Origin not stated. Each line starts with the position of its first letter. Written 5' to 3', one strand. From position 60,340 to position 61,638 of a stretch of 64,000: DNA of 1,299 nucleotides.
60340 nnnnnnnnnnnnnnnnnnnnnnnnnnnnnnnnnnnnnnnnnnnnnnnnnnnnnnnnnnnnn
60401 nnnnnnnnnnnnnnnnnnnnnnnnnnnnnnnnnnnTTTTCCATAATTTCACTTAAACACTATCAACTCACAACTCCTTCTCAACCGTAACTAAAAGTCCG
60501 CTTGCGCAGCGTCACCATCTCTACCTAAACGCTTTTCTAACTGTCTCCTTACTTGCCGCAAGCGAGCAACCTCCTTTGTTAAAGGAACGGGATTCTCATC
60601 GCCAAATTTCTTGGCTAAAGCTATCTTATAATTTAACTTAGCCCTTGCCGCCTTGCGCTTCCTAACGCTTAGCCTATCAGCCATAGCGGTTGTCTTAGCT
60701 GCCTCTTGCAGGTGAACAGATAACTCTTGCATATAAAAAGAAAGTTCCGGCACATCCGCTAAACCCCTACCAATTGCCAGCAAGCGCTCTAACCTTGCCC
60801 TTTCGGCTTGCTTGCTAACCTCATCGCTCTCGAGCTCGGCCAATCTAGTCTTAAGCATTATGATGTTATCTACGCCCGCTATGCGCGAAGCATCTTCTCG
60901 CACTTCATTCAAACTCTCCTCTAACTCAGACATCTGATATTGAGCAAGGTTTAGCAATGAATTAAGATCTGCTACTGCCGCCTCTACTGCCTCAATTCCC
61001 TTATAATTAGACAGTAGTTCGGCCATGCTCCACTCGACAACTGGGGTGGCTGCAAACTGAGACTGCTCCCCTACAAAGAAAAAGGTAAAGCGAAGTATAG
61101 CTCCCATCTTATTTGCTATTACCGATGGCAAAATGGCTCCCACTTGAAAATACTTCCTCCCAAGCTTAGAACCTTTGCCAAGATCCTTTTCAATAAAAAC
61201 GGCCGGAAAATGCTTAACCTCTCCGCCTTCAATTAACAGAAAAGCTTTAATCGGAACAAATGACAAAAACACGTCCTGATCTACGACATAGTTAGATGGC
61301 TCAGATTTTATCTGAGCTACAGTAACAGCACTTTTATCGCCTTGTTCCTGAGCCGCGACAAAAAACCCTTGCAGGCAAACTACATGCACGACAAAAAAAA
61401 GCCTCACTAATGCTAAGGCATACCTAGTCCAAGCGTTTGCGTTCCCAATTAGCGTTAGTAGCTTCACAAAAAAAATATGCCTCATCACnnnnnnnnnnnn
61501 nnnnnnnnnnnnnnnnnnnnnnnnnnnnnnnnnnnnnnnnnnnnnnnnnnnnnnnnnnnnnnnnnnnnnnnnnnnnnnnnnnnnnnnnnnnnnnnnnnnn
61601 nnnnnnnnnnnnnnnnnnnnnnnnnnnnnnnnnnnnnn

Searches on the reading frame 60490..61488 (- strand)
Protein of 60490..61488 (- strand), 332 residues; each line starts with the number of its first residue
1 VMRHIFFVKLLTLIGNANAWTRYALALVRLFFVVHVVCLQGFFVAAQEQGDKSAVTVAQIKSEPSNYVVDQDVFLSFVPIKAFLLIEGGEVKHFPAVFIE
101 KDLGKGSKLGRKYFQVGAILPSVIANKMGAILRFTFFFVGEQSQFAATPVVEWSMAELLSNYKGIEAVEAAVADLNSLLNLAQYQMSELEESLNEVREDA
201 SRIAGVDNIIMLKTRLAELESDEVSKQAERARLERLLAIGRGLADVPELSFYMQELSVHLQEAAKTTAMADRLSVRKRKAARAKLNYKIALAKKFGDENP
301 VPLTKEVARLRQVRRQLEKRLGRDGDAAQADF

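Call 3: search_protein_families(library=pfam, proteins=[window:60490-61488:-], max_evalue=1)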
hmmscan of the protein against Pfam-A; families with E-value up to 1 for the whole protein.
window:60490-61488:- (332 aa): 0 families

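Call 4: search_protein_families(library=ncbifam, proteins=[window:60490-61488:-], max_evalue=1)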
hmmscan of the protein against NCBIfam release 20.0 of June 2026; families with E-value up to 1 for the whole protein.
window:60490-61488:- (332 aa): 5 families
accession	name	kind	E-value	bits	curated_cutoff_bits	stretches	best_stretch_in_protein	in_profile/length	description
NF045487.1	ASRP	equivalog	0.00017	20.3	300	1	136-321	91-265/593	archaea-specific SMC-related protein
NF009991.0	PRK13460.1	equivalog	0.032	14.2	183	1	166-247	50-133/173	F0F1 ATP synthase subunit B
NF047515.1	SpiroCoCo_C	equivalog_domain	0.062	12.5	125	1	154-232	136-212/313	SpiroCoCo family coiled-coil protein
NF009644.1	PRK13169.1-5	equivalog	0.18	12.4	130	1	170-246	8-82/116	DNA replication initiation control protein YabA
NF033188.1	internalin_H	exception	0.21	10.2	1050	1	154-213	92-148/548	InlH/InlC2 family class 1 internalin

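Call 17: find_homologous_proteins(query=A2, max_evalue=0.01)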
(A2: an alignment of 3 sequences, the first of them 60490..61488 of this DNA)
Query A2 (3 sequences) (332 aa, profile of the alignment): 1 proteins with E <= 0.01 among 8000 candidates.
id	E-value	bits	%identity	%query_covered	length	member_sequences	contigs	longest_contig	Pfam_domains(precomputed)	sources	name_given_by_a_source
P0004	2.3e-148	512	100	100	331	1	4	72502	-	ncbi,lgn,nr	ncbi:MAG: hypothetical protein IT291_07510 [Deltaproteobacteria bacterium]|nr:hypothetical protein [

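Call 32: predict_structure(protein=P0004)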
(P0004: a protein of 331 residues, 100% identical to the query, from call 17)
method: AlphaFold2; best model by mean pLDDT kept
length: 331 residues; sequences in the alignment: 1
mean_pLDDT: 42.5   pTM: 0.23
mean pLDDT of the five models: 42.5, 37.7, 35.8, 34.8, 34.6
residues with pLDDT >= 90: 0; 70-90: 0; 50-70: 66; < 50: 265
segments of 3 or more residues with pLDDT < 50: 1-118, 120-130, 135-148, 150-178, 198-200, 202-206, 241-302, 304-309, 326-331
pLDDT, mean of each block of 10 residues (from residue 1): 30 38 44 42 33 28 27 29 30 37 36 42 43 46 42 44 38 44 51 51 49 58 56 54 42 43 40 45 47 41 48 58 49 34
secondary structure, 60 per line:
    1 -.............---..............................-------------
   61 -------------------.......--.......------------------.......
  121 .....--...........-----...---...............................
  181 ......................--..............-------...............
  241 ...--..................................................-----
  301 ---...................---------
elements in order: H2-14 H18-47 E80-86 E89-95 E114-125 E128-138 E144-146 E150-153 H154-202 H205-218 H226-243 H246-295 H304-322

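Call 63: search_solved_structures(query=A6, max_evalue=1)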
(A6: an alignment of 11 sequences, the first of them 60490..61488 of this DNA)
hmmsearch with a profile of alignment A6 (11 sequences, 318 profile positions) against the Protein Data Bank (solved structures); distinct sequences matched with E-value up to 1: 24.
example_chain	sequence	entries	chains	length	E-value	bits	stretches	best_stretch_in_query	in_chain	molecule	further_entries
1ykh_B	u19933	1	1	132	0.045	15.8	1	112-221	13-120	RNA polymerase II holoenzyme component SRB7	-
1yke_B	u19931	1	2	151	0.067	15.2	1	112-220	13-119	RNA polymerase II holoenzyme component SRB7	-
5oqm_n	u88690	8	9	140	0.081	14.9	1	112-219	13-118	Mediator of RNA polymerase II transcription subunit 21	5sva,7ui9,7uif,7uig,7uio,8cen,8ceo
3pwx_A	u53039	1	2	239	0.089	14.8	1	135-184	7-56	Putative flagellar hook-associated protein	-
3vn0_A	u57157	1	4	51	0.11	14.5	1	191-224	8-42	Voltage-gated hydrogen channel 1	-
5apz_A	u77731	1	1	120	0.16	14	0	197-237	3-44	GENERAL CONTROL PROTEIN GCN4, NOR1 TCAR0761, GENERAL CONTROL PROTEIN GCN4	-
6jfv_A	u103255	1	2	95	0.19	13.7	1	150-217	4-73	Keratin, type I cytoskeletal 14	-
8qox_B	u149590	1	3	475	0.2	13.7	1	126-215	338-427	Conserved membrane protein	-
5apx_A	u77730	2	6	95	0.2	13.6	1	158-223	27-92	GENERAL CONTROL PROTEIN GCN4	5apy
8uty_K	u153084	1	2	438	0.23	13.4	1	194-232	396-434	Kinesin-like protein KIF1A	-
3vmy_A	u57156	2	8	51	0.26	13.3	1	191-224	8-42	Voltage-gated hydrogen channel 1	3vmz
8utt_K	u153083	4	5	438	0.27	13.2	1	195-232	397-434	Kinesin-like protein KIF1A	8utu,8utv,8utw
8utn_K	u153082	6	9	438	0.27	13.2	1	195-232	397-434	Kinesin-like protein KIF1A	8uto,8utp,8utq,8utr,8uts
9ya5_K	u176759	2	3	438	0.27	13.2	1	195-232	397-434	Kinesin-like protein KIF1A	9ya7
9yab_K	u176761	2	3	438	0.27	13.2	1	195-232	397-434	Kinesin-like protein KIF1A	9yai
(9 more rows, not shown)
